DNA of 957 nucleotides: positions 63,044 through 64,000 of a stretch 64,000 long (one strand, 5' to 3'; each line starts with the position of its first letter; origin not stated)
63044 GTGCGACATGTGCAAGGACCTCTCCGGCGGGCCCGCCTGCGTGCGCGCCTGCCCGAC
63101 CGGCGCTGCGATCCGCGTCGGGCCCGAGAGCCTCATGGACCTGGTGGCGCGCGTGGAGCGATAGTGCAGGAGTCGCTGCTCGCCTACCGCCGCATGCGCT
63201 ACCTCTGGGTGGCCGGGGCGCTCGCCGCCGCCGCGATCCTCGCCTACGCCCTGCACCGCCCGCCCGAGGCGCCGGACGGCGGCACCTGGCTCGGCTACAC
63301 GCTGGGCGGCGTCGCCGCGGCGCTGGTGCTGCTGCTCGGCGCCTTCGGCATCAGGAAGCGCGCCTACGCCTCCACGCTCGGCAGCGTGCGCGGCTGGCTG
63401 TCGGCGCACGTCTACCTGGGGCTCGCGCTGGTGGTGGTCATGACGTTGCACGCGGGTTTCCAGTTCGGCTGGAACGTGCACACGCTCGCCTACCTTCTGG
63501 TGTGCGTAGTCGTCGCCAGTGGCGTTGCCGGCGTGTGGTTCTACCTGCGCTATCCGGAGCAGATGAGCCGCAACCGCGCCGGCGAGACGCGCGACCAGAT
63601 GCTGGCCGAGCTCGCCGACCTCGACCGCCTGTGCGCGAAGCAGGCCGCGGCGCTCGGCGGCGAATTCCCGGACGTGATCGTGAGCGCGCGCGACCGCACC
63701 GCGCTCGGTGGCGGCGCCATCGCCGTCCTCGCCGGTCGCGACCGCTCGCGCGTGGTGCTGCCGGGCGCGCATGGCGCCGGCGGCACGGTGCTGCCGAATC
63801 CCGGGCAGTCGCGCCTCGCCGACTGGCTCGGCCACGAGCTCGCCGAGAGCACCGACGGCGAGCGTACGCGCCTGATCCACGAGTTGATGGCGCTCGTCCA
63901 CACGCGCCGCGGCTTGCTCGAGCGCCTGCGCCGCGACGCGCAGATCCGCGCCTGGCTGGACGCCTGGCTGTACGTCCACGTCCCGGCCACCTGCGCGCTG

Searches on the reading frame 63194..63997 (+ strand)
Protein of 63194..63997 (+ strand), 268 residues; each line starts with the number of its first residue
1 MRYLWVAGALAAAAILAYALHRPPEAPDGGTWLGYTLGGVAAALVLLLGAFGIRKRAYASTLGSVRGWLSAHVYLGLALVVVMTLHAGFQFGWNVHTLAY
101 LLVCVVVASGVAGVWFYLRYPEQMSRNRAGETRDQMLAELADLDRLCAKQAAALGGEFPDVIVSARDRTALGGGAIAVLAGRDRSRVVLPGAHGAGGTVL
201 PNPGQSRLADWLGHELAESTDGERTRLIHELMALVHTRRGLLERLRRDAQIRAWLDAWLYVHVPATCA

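Call 28: find_homologous_proteins(query=window:63194-63997:+, max_evalue=0.00001)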
Query window:63194-63997:+ (268 aa): 4241 proteins with E <= 0.00001 among 8000 candidates; the best 120 are listed.
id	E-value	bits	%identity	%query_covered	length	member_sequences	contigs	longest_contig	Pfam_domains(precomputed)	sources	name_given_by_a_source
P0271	2.3e-165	567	96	100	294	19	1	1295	-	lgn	-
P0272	2.7e-154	530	91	100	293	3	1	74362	-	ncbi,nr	ncbi:MAG: hypothetical protein KF822_05930 [Steroidobacteraceae bacterium]|nr:hypothetical protein [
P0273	3.6e-153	527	90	100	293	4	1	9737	-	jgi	jgi:hypothetical protein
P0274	9.7e-150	516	86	99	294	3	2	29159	-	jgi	-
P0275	1.5e-149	515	86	100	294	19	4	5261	-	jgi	jgi:hypothetical protein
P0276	3.3e-148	511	85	100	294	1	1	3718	-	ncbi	-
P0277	8.1e-148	509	85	99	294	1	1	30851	-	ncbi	ncbi:MAG: hypothetical protein ACT4UP_08695 [Gammaproteobacteria bacterium]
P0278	1.6e-147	508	85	99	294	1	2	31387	-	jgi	jgi:hypothetical protein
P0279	4.0e-146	504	85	100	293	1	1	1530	-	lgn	-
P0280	2.5e-142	491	84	100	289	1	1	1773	-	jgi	jgi:hypothetical protein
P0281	6.9e-141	487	84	100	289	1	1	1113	-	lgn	-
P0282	1.2e-134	466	78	100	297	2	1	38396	-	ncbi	-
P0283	4.5e-134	464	76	100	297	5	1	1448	-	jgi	jgi:hypothetical protein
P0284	6.1e-133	460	77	100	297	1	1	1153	-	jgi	-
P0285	1.5e-132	459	77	100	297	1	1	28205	-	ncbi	-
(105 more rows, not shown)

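Call 35: search_solved_structures(query=A1, max_evalue=10)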
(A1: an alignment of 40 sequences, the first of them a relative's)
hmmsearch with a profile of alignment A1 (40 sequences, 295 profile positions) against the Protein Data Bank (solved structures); distinct sequences matched with E-value up to 10: 2.
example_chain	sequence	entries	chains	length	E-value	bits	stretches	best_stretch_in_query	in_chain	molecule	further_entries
5leg_1A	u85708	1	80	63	1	12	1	109-132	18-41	Pilin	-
9mzt_A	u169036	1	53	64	1.3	11.7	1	109-132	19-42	Pilin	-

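Call 46: predict_structure(alignment_id=A1)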
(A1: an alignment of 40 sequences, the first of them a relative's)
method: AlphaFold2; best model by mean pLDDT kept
length: 294 residues; sequences in the alignment: 40
mean_pLDDT: 85.4   pTM: 0.72
mean pLDDT of the five models: 85.4, 85.2, 81.9, 81.7, 78.9
residues with pLDDT >= 90: 140; 70-90: 121; 50-70: 27; < 50: 6
segments of 3 or more residues with pLDDT < 50: 68-70
pLDDT, mean of each block of 10 residues (from residue 1): 63 88 86 62 83 89 63 69 90 82 79 91 84 84 93 97 94 95 89 93 73 94 93 95 96 93 90 91 85 70
secondary structure, 60 per line:
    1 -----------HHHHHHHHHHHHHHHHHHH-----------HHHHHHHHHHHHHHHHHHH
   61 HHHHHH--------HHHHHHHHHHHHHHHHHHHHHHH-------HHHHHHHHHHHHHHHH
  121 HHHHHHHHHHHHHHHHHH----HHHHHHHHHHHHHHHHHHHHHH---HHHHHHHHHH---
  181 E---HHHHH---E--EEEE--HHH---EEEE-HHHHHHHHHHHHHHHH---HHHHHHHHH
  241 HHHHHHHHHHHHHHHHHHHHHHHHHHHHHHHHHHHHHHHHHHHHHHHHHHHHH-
elements in order: H12-30 H42-66 H75-97 H105-138 H143-164 H168-177 H185-189 E196-199 E208-211 H213-228 H232-293

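Call 50: fold_search(model_id=the predicted structure, library=pdb)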
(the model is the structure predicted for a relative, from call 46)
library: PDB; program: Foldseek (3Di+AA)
matches with E <= 10: 124; with E <= 0.001: 0
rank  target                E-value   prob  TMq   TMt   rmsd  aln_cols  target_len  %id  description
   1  6zz5_BBB              5.3e-01  0.12  0.18  0.15  26.0       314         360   14  Structure of soluble SmhB of the tripartite alpha-pore forming toxin, Smh, from Serratia marcescens. (released 2021-03-31)
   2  7ad3_A                5.5e-01  0.10  0.14  0.14  25.0       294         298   12  Class D GPCR Ste2 dimer coupled to two G proteins (released 2020-12-09)
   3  6pw5_B                5.8e-01  0.21  0.21  0.10  16.9       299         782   12  Cryo-EM Structure of Thermo-Sensitive TRP Channel TRP1 from the Alga Chlamydomonas reinhardtii in Nanodiscs (released 2019-09-25)
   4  7zjr                  5.8e-01  0.18  0.20  0.21  20.7       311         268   12  X-ray structure of the periplasmic region of PilJ from P. aeruginosa (released 2022-04-27)
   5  8wdf                  1.0e+00  0.13  0.19  0.21  20.3       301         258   14  Chemoreceptor PilJ from Pseudomonas aeruginosa PA14 (released 2024-07-24)
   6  1y2o_A                1.1e+00  0.12  0.18  0.20  23.2       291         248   13  Structure of N-terminal domain IRSp53/BAIAP2 (released 2005-02-15)
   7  6zz5_AAA              1.2e+00  0.05  0.13  0.12  27.9       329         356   14  Structure of soluble SmhB of the tripartite alpha-pore forming toxin, Smh, from Serratia marcescens. (released 2021-03-31)
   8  9oxj_A                1.4e+00  0.03  0.11  0.12  28.4       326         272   10  CryoEM structure of FlaA filament from Shewanella oneidensis (released 2025-07-16)
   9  4h8s_C                1.6e+00  0.08  0.15  0.12  23.3       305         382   10  Crystal structure of human APPL2BARPH domain (released 2012-10-17)
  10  8xhw_A                1.7e+00  0.09  0.16  0.20  26.7       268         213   13  Haloquadratum walsbyi middle rhodopsin mutant - D84N (released 2024-12-18)
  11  6pw4_A                1.7e+00  0.08  0.17  0.10  18.4       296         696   11  Cryo-EM Structure of Thermo-Sensitive TRP Channel TRP1 from the Alga Chlamydomonas reinhardtii in Detergent (released 2019-09-25)
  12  9m0d_R                1.7e+00  0.07  0.16  0.18  25.1       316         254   10  Cryo-EM structure of neurotensin receptor 1 in complex with beta-arrestin 1 (released 2025-04-09)
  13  2elb                  1.9e+00  0.13  0.19  0.17  23.0       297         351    9  Crystal Structure of the BAR-PH domain of human APPL1 (released 2007-05-29)
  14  7a26_FFF              1.9e+00  0.09  0.19  0.17  22.7       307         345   10  Structure of soluble SmhA crystal form 1 of the tripartite alpha-pore forming toxin, Smh, from Serratia marcescens. (released 2021-03-31)
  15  5do7_B                1.9e+00  0.08  0.18  0.11  25.4       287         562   13  Crystal Structure of the Human Sterol Transporter ABCG5/ABCG8 (released 2016-05-11)
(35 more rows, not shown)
